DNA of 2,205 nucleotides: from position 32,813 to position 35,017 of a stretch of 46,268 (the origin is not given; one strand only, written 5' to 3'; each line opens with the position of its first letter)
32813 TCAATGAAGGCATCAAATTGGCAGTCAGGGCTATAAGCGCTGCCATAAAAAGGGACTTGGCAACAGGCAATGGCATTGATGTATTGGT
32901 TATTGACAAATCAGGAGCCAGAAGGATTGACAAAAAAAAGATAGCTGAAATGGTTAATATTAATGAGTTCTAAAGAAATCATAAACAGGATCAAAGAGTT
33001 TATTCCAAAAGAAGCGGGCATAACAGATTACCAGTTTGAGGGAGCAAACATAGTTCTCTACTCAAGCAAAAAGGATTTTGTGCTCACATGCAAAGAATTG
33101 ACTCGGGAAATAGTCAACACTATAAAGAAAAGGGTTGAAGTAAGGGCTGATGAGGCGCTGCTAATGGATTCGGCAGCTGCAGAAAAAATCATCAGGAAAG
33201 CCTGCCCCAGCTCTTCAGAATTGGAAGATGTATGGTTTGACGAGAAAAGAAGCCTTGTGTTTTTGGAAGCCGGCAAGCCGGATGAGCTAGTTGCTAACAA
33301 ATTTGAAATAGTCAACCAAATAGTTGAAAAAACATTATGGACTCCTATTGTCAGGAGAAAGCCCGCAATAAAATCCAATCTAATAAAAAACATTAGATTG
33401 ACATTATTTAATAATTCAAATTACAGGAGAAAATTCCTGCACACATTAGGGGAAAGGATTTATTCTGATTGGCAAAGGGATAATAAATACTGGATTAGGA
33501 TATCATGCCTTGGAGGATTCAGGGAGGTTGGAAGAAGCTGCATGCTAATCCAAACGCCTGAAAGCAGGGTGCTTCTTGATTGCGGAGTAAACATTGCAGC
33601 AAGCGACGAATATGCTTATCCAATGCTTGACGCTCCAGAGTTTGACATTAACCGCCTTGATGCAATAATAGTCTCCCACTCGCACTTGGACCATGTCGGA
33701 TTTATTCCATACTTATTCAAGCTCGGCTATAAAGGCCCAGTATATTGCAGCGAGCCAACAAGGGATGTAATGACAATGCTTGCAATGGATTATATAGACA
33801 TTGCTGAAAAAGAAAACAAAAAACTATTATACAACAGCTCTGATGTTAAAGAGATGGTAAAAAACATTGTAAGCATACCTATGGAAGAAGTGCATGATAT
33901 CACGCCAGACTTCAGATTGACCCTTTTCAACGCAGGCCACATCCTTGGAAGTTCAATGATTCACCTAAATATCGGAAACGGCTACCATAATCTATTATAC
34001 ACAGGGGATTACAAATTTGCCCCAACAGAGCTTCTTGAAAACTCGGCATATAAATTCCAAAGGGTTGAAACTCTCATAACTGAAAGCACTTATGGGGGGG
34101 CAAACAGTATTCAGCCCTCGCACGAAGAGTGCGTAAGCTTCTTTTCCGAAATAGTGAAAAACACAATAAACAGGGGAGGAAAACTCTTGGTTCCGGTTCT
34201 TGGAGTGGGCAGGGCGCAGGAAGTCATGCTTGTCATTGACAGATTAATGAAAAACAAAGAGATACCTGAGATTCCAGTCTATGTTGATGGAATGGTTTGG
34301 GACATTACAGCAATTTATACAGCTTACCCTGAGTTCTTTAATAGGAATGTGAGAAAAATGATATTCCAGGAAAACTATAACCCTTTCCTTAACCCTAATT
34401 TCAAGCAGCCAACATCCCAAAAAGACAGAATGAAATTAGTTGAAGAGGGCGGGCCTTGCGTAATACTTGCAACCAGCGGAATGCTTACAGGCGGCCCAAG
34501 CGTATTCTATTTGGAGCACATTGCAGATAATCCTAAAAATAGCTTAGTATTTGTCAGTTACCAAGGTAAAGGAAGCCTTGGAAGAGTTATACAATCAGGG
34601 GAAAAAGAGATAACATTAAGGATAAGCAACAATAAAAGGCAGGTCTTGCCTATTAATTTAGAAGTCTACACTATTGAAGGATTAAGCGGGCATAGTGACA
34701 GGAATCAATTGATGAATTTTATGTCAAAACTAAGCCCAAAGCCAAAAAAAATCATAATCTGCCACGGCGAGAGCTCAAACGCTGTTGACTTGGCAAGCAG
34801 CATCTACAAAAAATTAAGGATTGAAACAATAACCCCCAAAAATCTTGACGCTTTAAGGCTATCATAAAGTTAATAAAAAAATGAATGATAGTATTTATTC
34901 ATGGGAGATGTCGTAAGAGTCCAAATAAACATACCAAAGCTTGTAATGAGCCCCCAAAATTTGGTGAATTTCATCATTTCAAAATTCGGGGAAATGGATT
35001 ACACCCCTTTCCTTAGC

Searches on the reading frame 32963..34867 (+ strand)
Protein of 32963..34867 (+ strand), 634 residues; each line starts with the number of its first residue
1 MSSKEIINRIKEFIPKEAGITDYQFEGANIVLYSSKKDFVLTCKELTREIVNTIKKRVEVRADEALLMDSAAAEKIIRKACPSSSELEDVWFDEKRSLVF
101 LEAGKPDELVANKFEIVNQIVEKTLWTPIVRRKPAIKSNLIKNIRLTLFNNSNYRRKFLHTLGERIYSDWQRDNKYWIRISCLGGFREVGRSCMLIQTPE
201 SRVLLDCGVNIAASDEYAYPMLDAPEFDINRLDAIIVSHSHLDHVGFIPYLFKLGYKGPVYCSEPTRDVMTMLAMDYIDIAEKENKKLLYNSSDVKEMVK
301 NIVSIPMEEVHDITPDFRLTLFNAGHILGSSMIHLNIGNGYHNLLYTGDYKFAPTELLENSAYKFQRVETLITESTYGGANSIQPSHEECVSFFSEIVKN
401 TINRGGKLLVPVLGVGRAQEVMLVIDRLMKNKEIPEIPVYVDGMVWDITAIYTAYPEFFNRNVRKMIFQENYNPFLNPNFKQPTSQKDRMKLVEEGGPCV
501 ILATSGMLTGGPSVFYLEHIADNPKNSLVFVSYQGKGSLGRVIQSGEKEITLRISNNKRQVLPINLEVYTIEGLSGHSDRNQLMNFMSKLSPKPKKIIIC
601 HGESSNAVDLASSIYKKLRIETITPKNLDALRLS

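Call 94: search_protein_families(library=pfam, proteins=[window:32963-34867:+], max_evalue=0.00001)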
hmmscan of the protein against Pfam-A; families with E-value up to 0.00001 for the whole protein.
window:32963-34867:+ (634 aa): 6 families
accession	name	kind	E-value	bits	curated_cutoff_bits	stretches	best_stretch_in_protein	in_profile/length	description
PF10996.14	Beta-Casp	-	4.2e-34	118.1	27.7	1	418-543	1-120/120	Beta-Casp domain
PF00753.33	Lactamase_B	-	5e-16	59.7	22.7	1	190-361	5-161/196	Metallo-beta-lactamase superfamily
PF17214.9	KH_TffA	-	5.9e-16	58.6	22.6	1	3-67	4-68/68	Transcription termination factor FttA, KH domain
PF07521.17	RMMBL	-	2e-15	57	21.6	1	562-625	2-63/63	Zn-dependent metallo-hydrolase RNA specificity domain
PF16661.11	Lactamase_B_6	-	5.3e-12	45.9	27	1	196-363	2-175/193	Metallo-beta-lactamase superfamily domain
PF12706.13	Lactamase_B_2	-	4e-11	43.3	27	1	202-376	2-165/200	Beta-lactamase superfamily domain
